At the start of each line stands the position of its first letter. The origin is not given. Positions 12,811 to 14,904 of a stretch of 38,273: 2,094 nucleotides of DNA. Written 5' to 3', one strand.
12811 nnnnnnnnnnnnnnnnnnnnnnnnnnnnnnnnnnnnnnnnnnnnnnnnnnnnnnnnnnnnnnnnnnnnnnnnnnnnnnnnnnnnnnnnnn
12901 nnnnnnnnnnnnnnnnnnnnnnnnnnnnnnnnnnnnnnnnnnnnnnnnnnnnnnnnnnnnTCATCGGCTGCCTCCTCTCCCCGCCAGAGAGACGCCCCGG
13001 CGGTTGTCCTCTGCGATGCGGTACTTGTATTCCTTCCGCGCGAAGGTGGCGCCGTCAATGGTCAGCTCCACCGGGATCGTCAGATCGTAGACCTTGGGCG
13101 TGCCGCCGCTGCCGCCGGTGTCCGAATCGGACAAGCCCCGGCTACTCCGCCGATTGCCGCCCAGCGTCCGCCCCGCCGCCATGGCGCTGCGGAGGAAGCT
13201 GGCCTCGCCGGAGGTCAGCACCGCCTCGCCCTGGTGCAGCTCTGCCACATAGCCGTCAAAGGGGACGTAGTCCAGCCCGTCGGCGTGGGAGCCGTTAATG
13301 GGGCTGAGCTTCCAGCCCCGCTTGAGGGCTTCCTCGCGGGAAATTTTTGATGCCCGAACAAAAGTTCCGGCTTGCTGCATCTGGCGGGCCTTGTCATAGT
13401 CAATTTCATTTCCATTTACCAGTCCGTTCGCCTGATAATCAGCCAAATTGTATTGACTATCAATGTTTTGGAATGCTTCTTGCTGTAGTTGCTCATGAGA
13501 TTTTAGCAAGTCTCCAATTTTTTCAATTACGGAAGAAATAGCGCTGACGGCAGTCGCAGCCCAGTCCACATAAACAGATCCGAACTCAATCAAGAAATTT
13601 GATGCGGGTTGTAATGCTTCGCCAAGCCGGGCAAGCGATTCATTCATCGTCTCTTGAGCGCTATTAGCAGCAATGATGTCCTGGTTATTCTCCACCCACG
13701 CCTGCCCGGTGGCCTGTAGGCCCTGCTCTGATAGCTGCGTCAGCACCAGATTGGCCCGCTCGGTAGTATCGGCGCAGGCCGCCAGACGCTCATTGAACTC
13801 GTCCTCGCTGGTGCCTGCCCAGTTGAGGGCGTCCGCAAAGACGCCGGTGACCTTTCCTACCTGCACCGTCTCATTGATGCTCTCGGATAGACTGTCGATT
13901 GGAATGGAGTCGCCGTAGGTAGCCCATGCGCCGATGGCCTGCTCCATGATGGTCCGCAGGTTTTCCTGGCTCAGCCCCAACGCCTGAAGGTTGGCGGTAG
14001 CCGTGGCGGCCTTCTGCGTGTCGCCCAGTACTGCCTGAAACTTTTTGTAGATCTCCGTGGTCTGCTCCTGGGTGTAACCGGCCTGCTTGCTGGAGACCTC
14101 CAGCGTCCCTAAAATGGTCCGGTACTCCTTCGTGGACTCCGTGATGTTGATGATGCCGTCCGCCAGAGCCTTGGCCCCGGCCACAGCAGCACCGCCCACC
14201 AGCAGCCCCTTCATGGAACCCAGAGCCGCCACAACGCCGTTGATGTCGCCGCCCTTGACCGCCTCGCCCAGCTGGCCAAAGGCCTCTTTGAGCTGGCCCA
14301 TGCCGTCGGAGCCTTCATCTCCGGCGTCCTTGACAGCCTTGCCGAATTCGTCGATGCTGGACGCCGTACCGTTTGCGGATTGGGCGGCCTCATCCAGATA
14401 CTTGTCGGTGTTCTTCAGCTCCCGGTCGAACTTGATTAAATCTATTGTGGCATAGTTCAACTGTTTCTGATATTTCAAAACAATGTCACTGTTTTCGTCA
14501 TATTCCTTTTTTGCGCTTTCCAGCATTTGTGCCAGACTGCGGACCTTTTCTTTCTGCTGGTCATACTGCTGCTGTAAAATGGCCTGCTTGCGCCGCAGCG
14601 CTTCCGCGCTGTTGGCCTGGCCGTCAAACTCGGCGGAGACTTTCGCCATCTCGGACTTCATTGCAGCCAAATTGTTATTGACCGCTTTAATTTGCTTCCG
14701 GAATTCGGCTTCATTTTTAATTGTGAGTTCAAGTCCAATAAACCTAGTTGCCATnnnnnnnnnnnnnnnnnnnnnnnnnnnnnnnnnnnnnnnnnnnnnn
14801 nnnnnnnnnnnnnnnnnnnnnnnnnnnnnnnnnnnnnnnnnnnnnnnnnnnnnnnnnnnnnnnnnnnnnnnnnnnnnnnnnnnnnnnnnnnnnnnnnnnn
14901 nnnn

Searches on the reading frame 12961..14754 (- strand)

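Call 6: search_protein_families(library=pfam, proteins=[window:12961-14754:-], max_evalue=0.01)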
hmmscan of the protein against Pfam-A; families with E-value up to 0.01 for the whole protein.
window:12961-14754:- (597 aa): 1 family
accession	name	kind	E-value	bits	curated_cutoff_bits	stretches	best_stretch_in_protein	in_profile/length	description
PF06103.16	DUF948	-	0.0067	17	37.2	0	19-80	25-79/89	Bacterial protein of unknown function (DUF948)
